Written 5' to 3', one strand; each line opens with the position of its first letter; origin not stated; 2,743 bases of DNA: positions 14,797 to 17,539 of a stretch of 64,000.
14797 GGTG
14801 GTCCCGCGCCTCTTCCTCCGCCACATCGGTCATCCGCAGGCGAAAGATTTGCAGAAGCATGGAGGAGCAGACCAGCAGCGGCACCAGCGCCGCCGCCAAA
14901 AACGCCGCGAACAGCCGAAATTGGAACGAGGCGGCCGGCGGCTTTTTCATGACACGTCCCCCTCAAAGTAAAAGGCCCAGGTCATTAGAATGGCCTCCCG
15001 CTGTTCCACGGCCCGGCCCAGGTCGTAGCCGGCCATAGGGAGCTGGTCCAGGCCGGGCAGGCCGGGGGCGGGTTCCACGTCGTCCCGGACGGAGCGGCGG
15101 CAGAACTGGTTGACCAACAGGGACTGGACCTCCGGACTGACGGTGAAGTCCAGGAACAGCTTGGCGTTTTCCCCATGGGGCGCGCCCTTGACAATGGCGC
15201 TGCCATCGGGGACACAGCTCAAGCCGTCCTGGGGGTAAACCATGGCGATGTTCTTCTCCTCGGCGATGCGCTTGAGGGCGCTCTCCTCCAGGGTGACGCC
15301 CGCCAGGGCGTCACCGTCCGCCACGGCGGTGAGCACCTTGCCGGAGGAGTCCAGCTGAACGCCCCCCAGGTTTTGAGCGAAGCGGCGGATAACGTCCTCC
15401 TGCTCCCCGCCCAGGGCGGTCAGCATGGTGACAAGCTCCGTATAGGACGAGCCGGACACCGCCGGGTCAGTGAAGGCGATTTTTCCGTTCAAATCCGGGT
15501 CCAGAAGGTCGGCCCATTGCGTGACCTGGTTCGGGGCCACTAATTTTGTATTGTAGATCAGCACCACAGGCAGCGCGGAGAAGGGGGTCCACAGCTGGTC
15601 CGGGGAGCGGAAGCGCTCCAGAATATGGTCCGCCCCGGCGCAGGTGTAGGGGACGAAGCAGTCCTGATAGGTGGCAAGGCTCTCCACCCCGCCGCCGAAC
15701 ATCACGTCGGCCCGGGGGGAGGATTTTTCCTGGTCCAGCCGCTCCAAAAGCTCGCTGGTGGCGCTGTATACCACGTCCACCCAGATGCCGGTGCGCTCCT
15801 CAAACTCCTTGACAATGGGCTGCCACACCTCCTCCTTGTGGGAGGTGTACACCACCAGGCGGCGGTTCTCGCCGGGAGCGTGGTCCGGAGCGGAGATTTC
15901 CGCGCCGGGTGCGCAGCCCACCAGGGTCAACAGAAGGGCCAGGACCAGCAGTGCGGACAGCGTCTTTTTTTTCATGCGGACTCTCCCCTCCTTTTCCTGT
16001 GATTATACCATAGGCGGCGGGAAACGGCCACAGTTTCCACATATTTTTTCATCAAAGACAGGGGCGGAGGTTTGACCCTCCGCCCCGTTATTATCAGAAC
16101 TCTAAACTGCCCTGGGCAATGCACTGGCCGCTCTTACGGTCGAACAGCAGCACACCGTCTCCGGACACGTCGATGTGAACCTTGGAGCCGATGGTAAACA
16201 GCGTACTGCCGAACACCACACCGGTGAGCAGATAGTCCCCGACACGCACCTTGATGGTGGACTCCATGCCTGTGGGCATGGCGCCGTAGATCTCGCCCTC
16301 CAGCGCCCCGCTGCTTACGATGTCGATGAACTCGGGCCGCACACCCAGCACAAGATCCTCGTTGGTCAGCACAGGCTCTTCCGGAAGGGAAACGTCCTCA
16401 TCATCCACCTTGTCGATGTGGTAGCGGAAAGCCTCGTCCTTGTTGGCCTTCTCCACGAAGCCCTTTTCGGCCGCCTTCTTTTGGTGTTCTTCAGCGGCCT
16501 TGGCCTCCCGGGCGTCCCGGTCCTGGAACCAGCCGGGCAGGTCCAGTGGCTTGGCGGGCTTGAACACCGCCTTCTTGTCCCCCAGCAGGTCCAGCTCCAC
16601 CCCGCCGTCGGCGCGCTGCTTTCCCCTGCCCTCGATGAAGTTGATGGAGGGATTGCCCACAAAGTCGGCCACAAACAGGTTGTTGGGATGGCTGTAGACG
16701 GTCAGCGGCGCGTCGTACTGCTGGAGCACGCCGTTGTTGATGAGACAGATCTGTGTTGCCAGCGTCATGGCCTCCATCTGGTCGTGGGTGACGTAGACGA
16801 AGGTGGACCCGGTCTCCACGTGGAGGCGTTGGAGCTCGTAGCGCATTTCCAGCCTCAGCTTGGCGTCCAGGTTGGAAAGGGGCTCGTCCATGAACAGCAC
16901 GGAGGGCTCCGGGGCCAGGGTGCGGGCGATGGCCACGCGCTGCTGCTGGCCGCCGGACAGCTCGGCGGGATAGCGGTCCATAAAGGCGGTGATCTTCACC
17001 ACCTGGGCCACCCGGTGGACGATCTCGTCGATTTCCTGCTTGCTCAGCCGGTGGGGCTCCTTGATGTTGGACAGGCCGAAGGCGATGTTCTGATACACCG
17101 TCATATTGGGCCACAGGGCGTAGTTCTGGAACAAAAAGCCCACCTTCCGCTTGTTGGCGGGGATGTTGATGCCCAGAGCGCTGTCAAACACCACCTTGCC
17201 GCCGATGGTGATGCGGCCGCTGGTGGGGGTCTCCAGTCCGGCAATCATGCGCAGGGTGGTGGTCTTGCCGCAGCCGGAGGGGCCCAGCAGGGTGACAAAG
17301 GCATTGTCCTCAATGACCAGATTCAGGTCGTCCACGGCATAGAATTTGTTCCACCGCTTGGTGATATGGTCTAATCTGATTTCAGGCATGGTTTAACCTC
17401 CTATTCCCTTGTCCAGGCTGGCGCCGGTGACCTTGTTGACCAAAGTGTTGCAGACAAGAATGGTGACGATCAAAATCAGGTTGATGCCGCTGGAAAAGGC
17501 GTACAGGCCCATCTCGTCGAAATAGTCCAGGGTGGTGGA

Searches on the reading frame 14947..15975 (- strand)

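Call 42: search_protein_families(library=pfam, proteins=[window:14947-15975:-], max_evalue=0.00001)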
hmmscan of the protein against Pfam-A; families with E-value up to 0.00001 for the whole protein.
window:14947-15975:- (342 aa): 4 families
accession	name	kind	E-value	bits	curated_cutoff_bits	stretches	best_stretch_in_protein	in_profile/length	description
PF13343.11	SBP_bac_6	-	1.1e-23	84.4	24.6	1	87-291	10-215/245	Bacterial extracellular solute-binding protein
PF13531.11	SBP_bac_11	-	3.3e-22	79.8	25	1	42-287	4-221/227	Bacterial extracellular solute-binding protein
PF13416.11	SBP_bac_8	-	3.9e-19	69.9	27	1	54-302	2-267/279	Bacterial extracellular solute-binding protein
PF01547.30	SBP_bac_1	-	6.8e-15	56.3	26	1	48-284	5-306/307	Bacterial extracellular solute-binding protein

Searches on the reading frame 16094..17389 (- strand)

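Call 42: search_protein_families(library=pfam, proteins=[window:16094-17389:-], max_evalue=0.00001)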
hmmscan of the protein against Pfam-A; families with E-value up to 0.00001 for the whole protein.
window:16094-17389:- (431 aa): 1 family
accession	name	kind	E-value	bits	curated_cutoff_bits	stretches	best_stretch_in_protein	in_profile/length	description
PF00005.33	ABC_tran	-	6.4e-34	117.9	25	1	20-171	2-136/137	ABC transporter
